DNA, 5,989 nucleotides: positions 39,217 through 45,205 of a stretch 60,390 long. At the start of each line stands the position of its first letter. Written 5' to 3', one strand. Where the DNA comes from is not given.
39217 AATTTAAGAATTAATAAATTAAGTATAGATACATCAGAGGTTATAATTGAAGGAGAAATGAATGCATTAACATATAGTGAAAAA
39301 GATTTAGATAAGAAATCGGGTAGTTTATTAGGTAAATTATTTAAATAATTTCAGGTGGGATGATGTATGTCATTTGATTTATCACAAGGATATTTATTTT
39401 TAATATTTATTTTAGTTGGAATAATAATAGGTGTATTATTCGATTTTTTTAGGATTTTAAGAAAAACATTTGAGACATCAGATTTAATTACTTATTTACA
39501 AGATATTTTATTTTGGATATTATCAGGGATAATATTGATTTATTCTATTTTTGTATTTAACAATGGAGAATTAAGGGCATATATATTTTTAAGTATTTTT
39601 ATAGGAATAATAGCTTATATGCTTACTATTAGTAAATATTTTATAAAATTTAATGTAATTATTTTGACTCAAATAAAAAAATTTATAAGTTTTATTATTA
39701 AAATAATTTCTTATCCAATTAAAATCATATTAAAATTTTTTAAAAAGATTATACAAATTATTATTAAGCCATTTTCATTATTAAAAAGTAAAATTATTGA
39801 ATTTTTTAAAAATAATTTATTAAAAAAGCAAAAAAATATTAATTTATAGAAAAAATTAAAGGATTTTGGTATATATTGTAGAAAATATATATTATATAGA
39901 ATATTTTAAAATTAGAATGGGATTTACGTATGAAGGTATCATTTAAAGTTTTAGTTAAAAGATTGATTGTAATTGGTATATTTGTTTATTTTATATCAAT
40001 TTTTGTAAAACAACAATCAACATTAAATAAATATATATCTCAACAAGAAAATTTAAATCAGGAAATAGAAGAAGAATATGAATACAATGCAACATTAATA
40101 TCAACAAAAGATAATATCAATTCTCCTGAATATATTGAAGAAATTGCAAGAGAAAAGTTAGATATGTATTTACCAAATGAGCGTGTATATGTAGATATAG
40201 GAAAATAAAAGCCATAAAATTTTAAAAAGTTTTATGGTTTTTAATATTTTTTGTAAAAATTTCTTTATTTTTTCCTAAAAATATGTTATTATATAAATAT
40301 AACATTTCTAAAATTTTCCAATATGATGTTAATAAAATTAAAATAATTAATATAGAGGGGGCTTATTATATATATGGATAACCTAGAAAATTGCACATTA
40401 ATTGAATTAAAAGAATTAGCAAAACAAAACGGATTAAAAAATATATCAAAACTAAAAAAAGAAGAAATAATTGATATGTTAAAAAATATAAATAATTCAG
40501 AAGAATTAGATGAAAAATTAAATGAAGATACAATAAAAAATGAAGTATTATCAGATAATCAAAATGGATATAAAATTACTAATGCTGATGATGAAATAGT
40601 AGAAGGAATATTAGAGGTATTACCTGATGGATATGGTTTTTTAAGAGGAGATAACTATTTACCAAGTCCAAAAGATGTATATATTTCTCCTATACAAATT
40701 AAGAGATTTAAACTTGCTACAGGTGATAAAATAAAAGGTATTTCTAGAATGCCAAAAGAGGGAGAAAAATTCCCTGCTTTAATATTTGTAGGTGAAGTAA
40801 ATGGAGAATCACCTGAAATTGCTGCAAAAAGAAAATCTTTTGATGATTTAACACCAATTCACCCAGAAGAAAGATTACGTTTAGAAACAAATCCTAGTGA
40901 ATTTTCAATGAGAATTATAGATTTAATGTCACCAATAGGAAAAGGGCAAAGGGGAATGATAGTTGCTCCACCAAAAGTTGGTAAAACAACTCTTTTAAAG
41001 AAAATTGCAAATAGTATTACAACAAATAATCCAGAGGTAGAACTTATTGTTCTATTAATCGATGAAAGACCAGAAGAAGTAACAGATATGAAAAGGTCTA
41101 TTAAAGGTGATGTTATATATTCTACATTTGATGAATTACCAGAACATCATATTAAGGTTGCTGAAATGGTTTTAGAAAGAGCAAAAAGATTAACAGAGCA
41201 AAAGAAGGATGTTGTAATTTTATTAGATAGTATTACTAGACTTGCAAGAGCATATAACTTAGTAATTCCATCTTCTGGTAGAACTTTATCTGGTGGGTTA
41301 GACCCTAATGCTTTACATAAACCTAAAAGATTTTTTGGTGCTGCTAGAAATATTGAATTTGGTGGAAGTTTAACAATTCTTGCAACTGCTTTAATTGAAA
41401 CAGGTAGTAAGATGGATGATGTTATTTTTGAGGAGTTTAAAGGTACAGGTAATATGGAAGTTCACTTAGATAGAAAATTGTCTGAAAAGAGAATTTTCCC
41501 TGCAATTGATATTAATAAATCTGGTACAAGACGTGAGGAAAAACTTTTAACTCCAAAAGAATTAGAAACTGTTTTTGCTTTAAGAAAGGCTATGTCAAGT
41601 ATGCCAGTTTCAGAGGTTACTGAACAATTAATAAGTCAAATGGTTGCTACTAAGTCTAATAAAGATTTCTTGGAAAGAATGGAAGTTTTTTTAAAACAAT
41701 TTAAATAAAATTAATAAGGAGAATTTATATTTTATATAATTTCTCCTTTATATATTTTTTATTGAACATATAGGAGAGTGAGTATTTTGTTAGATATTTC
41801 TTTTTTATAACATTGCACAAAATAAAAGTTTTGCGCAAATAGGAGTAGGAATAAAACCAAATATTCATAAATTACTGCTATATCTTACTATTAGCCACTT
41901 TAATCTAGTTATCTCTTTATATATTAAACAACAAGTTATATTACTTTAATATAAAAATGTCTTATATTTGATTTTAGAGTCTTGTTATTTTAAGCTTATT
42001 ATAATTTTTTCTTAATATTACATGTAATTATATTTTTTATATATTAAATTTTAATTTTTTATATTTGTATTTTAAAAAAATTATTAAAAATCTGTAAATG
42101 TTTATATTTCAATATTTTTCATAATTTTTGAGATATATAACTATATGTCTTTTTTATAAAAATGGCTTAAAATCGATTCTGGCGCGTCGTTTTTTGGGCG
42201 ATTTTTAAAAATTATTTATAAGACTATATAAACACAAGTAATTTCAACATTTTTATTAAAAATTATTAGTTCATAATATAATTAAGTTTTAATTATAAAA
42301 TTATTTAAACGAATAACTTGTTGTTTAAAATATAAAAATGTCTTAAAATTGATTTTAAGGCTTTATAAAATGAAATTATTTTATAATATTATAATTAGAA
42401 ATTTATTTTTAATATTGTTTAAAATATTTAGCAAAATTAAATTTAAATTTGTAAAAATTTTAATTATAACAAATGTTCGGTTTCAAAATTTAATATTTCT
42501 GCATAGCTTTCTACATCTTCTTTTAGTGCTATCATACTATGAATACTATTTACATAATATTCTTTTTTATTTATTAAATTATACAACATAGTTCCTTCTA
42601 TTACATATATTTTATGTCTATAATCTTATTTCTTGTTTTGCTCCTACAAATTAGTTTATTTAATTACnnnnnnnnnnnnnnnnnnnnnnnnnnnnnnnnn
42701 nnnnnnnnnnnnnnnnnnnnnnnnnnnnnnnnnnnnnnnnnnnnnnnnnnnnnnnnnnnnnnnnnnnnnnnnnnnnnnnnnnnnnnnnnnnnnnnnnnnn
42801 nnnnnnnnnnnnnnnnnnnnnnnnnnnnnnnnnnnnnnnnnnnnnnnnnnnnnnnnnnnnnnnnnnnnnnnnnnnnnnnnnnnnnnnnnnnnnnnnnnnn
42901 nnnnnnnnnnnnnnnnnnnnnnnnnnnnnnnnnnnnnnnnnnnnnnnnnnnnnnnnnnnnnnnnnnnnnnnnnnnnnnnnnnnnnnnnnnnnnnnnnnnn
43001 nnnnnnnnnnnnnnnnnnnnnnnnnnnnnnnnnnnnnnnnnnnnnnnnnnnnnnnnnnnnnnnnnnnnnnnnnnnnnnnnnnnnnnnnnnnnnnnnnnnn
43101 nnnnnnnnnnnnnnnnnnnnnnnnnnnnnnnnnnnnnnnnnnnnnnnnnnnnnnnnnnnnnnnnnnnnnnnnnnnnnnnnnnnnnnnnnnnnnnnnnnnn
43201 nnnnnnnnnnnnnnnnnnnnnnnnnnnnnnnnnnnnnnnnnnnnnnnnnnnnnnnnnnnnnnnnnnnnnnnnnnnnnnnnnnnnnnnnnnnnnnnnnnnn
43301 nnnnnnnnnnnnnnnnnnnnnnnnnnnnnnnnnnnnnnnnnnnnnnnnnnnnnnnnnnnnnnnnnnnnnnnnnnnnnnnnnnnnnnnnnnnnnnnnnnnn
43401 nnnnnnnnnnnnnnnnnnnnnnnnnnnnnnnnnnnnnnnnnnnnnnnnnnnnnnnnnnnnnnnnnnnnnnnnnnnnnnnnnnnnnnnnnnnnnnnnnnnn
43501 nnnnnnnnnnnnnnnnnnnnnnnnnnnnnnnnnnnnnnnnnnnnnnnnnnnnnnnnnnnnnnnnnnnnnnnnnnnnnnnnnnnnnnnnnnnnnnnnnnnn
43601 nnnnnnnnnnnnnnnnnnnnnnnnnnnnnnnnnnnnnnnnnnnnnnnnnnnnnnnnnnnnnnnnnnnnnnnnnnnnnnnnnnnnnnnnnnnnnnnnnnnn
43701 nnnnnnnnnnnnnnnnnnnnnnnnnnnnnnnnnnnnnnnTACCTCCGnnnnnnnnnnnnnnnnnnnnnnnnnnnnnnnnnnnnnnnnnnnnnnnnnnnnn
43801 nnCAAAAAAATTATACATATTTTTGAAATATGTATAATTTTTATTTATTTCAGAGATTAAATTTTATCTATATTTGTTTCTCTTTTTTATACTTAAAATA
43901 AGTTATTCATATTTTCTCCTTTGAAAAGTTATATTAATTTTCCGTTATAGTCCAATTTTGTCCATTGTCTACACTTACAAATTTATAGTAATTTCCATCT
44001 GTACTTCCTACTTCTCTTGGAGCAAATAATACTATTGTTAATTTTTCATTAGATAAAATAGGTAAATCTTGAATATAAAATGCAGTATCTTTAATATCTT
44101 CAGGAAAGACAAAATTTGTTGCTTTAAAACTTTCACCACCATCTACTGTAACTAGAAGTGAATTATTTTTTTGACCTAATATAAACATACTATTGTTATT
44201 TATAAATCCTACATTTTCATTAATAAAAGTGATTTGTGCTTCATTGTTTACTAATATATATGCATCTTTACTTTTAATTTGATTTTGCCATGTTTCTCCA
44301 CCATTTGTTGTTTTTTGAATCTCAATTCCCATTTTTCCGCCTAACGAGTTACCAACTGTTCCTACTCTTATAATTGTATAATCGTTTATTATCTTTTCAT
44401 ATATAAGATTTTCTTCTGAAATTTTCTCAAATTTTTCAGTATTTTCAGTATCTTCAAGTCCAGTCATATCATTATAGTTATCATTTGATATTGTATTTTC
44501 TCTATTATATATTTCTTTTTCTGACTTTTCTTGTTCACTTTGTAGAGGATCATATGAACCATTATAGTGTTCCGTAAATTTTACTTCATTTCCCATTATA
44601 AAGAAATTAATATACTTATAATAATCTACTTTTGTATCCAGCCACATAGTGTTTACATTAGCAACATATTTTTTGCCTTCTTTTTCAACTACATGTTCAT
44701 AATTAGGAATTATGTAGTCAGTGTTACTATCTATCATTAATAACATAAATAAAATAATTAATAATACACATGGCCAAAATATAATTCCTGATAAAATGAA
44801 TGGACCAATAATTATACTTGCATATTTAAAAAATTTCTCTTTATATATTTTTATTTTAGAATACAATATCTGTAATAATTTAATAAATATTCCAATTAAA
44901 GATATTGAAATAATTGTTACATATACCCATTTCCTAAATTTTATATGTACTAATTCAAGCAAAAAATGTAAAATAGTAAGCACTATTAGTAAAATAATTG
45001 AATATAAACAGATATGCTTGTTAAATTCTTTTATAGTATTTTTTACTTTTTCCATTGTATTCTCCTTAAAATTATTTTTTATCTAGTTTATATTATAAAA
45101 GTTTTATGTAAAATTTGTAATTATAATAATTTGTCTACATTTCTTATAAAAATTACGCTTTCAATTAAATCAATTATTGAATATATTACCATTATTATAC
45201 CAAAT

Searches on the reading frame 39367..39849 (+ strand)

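Call 20: search_protein_families(library=pfam, proteins=[window:39367-39849:+], max_evalue=0.00001)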
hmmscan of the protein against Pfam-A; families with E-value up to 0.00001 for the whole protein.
window:39367-39849:+ (160 aa): 1 family
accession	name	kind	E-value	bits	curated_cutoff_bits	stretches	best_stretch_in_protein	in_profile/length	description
PF09578.15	Spore_YabQ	-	3.6e-22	78.8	27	1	11-89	1-79/79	Spore cortex protein YabQ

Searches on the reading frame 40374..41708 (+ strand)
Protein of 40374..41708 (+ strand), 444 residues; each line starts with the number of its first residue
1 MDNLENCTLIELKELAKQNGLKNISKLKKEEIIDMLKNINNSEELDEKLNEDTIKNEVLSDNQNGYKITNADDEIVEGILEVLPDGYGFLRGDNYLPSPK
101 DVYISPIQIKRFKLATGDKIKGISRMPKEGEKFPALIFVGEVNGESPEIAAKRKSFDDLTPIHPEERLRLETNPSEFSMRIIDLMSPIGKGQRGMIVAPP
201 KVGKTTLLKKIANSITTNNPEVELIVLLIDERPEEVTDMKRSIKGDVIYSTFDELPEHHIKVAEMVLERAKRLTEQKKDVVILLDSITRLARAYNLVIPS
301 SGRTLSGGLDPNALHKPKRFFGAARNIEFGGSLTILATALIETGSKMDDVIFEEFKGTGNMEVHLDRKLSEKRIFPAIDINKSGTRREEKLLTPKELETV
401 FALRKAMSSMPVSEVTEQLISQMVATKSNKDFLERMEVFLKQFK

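Call 20: search_protein_families(library=pfam, proteins=[window:40374-41708:+], max_evalue=0.00001)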
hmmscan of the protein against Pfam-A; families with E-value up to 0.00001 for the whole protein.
window:40374-41708:+ (444 aa): 3 families
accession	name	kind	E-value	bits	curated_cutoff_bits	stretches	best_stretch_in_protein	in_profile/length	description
PF07497.18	Rho_RNA_bind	-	5.9e-30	103.3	27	1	76-148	1-73/73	Rho termination factor, RNA-binding domain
PF00006.31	ATP-synt_ab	-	5.3e-28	98.6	29.5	1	179-383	2-211/213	ATP synthase alpha/beta family, nucleotide-binding domain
PF07498.18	Rho_N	-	6.8e-07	29.6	24.9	1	4-35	2-33/43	Rho termination factor, N-terminal domain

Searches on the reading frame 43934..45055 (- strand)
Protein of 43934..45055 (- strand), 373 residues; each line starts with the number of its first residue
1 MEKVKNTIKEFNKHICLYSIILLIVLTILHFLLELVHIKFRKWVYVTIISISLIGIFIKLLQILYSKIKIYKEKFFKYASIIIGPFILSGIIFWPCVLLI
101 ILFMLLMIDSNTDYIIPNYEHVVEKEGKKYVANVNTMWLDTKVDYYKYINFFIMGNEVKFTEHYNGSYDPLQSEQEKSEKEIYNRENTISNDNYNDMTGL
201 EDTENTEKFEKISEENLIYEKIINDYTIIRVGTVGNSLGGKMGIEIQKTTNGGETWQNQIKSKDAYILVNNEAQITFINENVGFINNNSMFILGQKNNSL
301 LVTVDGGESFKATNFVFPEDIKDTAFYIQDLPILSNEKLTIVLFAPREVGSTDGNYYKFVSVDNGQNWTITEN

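Call 20: search_protein_families(library=pfam, proteins=[window:43934-45055:-], max_evalue=0.00001)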
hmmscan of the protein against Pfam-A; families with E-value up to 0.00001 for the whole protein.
window:43934-45055:- (373 aa): 1 family
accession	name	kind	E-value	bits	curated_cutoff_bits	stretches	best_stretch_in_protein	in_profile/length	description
PF02012.26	BNR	-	3.6e-06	26.6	27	0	359-369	1-11/12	BNR/Asp-box repeat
